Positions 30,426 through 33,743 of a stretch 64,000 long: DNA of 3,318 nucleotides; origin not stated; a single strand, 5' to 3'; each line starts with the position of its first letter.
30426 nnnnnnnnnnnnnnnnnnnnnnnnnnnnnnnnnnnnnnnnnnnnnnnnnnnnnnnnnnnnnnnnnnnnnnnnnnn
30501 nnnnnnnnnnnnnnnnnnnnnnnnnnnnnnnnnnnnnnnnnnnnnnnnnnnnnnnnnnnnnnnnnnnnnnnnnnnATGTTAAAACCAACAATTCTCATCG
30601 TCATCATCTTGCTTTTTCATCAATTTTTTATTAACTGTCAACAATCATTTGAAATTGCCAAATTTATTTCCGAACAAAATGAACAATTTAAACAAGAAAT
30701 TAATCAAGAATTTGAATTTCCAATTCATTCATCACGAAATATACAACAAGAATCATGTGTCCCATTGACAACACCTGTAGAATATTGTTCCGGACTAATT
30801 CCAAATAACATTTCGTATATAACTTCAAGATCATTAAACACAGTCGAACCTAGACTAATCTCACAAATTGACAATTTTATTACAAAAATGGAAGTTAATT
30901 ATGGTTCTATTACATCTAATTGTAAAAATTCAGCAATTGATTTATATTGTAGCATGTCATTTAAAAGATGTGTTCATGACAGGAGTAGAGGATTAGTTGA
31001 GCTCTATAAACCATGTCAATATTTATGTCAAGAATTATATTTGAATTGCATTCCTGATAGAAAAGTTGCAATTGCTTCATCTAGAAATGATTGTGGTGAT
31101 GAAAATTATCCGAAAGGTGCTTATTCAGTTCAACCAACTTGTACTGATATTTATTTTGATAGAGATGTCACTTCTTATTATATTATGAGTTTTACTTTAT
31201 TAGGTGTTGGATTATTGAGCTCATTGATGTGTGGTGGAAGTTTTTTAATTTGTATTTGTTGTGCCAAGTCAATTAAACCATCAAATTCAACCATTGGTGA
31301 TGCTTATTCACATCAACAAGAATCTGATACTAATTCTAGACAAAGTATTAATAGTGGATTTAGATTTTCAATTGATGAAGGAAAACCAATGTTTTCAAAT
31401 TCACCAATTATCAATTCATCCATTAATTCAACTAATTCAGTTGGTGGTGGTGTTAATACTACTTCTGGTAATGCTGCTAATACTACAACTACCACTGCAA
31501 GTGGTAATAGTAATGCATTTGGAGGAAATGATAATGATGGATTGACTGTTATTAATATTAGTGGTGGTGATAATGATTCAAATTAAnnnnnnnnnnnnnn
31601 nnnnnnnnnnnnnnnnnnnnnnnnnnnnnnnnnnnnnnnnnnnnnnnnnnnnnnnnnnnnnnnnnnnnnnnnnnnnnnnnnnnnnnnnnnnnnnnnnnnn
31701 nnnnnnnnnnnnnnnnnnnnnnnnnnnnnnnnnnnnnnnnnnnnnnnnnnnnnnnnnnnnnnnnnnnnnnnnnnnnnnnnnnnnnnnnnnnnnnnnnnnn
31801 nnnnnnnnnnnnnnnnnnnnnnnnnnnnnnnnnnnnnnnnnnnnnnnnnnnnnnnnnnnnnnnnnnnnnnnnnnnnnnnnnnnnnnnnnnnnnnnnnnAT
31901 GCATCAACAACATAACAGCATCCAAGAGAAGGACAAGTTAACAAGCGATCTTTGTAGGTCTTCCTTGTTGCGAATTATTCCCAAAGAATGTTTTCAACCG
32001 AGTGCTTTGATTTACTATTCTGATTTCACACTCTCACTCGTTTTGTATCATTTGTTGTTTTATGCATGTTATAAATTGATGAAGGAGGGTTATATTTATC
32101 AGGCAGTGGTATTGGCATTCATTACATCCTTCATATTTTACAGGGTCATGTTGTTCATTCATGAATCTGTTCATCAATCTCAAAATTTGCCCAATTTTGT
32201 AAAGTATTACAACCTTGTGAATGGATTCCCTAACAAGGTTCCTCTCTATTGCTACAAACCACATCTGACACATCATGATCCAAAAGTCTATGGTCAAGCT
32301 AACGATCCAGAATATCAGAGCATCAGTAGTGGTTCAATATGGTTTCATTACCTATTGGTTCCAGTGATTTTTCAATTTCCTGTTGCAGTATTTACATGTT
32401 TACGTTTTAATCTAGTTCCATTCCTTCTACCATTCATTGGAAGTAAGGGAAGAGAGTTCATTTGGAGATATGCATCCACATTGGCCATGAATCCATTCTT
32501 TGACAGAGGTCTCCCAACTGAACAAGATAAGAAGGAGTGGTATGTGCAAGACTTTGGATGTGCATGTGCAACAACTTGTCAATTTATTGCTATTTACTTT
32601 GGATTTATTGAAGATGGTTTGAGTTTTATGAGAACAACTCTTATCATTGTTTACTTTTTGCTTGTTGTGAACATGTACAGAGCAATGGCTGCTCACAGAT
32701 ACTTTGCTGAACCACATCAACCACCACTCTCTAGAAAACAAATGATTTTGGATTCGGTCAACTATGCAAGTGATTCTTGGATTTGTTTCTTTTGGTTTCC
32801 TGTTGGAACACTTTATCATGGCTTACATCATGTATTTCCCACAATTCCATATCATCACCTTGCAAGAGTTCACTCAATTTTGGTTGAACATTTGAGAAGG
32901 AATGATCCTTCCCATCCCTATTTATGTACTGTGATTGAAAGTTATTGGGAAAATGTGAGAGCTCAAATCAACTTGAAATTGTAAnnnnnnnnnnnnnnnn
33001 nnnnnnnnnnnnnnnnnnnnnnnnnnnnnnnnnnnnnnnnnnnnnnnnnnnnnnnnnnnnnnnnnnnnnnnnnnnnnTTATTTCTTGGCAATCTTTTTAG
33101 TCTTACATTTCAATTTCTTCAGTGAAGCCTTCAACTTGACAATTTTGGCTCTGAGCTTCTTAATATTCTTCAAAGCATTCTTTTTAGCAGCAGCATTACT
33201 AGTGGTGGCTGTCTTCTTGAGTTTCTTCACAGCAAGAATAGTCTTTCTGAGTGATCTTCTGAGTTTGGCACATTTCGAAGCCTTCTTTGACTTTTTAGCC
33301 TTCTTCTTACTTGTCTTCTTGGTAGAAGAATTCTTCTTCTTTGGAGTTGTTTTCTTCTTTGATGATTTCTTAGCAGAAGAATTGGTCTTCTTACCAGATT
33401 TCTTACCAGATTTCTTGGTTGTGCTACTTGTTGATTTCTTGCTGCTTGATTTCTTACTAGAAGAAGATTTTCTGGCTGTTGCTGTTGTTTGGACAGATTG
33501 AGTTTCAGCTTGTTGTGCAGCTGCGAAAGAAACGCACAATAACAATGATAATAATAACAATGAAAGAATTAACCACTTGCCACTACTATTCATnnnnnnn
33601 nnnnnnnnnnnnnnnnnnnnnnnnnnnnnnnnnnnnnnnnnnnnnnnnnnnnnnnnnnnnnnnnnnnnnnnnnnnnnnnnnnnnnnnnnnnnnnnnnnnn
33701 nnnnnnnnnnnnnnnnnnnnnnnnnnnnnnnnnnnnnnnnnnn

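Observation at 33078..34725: Tandem pair of secreted, hyper-basic, Cys-containing repeat proteins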

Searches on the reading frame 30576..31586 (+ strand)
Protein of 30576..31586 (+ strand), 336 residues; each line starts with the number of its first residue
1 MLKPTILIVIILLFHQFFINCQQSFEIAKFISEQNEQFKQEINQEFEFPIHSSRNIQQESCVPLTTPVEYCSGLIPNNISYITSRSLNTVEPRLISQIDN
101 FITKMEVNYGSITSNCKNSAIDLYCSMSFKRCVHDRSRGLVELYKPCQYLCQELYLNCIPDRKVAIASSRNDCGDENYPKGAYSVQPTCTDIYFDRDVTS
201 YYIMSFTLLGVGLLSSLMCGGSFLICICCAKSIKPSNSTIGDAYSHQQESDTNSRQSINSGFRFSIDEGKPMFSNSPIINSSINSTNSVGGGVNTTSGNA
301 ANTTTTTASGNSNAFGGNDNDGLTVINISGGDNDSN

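Call 7: search_protein_families(library=pfam, proteins=[window:30576-31586:+], max_evalue=0.01)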
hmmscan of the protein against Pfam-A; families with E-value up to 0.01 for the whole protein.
window:30576-31586:+ (336 aa): 1 family
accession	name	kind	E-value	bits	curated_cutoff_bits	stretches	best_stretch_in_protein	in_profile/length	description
PF01392.28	Fz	-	2.7e-05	25.1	32.1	1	67-162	5-90/110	Fz domain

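Call 51: list_cluster_members(proteins=[P0001, window:30576-31586:+, window:38452-40413:+, window:26342-27589:+, window:24817-26172:+])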
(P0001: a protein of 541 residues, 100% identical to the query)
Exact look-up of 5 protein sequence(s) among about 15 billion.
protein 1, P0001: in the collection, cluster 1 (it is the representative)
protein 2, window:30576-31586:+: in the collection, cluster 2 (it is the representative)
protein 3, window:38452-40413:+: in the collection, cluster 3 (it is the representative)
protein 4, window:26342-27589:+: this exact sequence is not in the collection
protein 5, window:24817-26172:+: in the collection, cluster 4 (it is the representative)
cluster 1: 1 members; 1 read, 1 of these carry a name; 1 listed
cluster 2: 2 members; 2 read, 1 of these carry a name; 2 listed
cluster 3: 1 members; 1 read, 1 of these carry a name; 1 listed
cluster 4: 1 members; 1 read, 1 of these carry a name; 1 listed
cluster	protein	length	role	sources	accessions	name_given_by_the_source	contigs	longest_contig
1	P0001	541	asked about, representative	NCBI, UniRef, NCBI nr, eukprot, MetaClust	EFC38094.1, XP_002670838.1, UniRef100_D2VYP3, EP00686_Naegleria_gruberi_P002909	predicted protein [Naegleria gruberi] | Predicted protein n=1 Tax=Naegleria gruberi TaxID=5762 RepID=D2VYP3_NAEGR | uncharacterized protein NAEGRDRAFT_53307 [Naegleria gruberi]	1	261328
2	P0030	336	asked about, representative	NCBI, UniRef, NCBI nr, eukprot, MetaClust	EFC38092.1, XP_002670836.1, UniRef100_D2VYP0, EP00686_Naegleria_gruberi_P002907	predicted protein [Naegleria gruberi] | Predicted protein n=1 Tax=Naegleria gruberi TaxID=5762 RepID=D2VYP0_NAEGR | uncharacterized protein NAEGRDRAFT_81731 [Naegleria gruberi]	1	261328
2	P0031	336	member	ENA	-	-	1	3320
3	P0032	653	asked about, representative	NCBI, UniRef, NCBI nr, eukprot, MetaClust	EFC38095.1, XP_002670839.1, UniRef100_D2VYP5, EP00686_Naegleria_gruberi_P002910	predicted protein [Naegleria gruberi] | Fucosyltransferase n=1 Tax=Naegleria gruberi TaxID=5762 RepID=D2VYP5_NAEGR | uncharacterized protein NAEGRDRAFT_81733 [Naegleria gruberi]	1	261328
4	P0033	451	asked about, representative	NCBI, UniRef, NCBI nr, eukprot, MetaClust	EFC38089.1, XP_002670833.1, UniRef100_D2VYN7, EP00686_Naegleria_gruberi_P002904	predicted protein [Naegleria gruberi] | Predicted protein n=1 Tax=Naegleria gruberi TaxID=5762 RepID=D2VYN7_NAEGR | uncharacterized protein NAEGRDRAFT_74185 [Naegleria gruberi]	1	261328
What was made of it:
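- The UniProt accession series leaves D2VYP2 unaccounted for between the two flanking genes (call 51).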

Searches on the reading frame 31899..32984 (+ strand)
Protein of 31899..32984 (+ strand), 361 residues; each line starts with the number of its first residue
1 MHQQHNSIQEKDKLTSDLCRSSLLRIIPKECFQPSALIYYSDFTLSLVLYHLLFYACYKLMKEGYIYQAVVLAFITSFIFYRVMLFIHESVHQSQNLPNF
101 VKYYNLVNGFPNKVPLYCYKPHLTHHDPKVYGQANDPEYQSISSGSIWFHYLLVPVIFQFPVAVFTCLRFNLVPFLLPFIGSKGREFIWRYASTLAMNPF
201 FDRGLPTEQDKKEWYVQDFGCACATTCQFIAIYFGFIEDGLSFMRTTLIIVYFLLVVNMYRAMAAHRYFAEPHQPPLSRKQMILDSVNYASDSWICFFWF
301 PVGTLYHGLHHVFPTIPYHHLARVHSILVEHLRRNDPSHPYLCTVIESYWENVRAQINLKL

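Call 7: search_protein_families(library=pfam, proteins=[window:31899-32984:+], max_evalue=0.01)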
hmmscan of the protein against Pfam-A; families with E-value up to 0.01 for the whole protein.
window:31899-32984:+ (361 aa): 1 family
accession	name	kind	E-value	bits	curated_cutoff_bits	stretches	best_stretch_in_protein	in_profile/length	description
PF00487.30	FA_desaturase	-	1.1e-17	65.1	29.7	1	69-337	5-247/253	Fatty acid desaturase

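Call 10: find_encoding_contigs(protein=window:31899-32984:+, flank=5000)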
Protein window:31899-32984:+ (361 aa): no gene with exactly this product is on record in the collection.

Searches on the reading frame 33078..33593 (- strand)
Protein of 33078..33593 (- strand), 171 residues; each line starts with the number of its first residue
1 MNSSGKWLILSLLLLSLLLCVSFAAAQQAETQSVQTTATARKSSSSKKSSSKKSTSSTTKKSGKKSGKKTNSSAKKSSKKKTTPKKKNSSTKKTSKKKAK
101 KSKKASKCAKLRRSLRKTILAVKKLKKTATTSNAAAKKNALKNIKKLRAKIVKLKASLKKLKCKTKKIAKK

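Call 7: search_protein_families(library=pfam, proteins=[window:33078-33593:-], max_evalue=0.01)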
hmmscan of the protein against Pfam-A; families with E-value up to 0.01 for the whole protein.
window:33078-33593:- (171 aa): 1 family
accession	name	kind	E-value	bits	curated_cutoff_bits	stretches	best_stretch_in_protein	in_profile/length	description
PF01456.22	Mucin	-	0.0029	18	34.7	1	9-110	7-112/143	Mucin-like glycoprotein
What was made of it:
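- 33330..33515 (-): Gene A S/T/K-rich low-complexity linker (aa 27-88), predicted disordered; possible O-glycosylated, mucin-like basic stalk. Sub-threshold Pfam Mucin match, 18 bits against a cut-off of 34.7 (call 7).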

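Call 44: predict_structure(protein=window:33078-33593:-)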
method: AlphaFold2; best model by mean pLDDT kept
length: 171 residues; sequences in the alignment: 1
mean_pLDDT: 73.0   pTM: 0.45
mean pLDDT of the five models: 73.0, 72.8, 70.6, 70.3, 68.1
residues with pLDDT >= 90: 58; 70-90: 29; 50-70: 60; < 50: 24
segments of 3 or more residues with pLDDT < 50: 1-3, 34-37, 60-68, 169-171
pLDDT, mean of each block of 10 residues (from residue 1): 58 79 64 50 54 54 49 59 63 83 92 97 96 95 98 94 61 43
secondary structure, 60 per line:
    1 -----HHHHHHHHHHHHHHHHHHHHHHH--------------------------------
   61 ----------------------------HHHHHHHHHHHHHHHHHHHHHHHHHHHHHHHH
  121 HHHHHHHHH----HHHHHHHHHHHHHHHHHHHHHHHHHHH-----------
elements in order: H6-28 H89-129 H134-160
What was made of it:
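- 33330..33515 (-): AF2 pLDDT about 50-60 with no secondary structure (call 44).
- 33078..33329 (-): Gene A C-terminal basic helix-loop-helix (aa 89-160, helices 89-129 and 134-160; Cys108 and Cys163) plus tail and stop. AF2 pLDDT 83-98 in this region (call 44).
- A has a long S/T-rich mucin-like stalk typical of wall or surface glycoproteins (calls 7, 44).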

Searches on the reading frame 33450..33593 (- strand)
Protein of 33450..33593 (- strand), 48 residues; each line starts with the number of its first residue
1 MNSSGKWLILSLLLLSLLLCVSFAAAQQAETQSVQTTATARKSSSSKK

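Call 34: find_homologous_proteins(query=A2, max_evalue=10)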
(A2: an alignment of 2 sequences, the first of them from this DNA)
Query A2 (2 sequences): 256 candidates shared short words with the query, none scored E <= 10.

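Call 41: find_related_loci(query=A2, collection=metagenome_contigs, flank=5000)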
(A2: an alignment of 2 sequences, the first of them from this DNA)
Query A2 (48 aa) in metagenome_contigs; peptide patterns used: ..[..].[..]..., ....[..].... (x = any residue, [..] = any of these).
600 stretches matched a pattern, but none encodes a relative of the query by tblastn (E <= 1e-3).
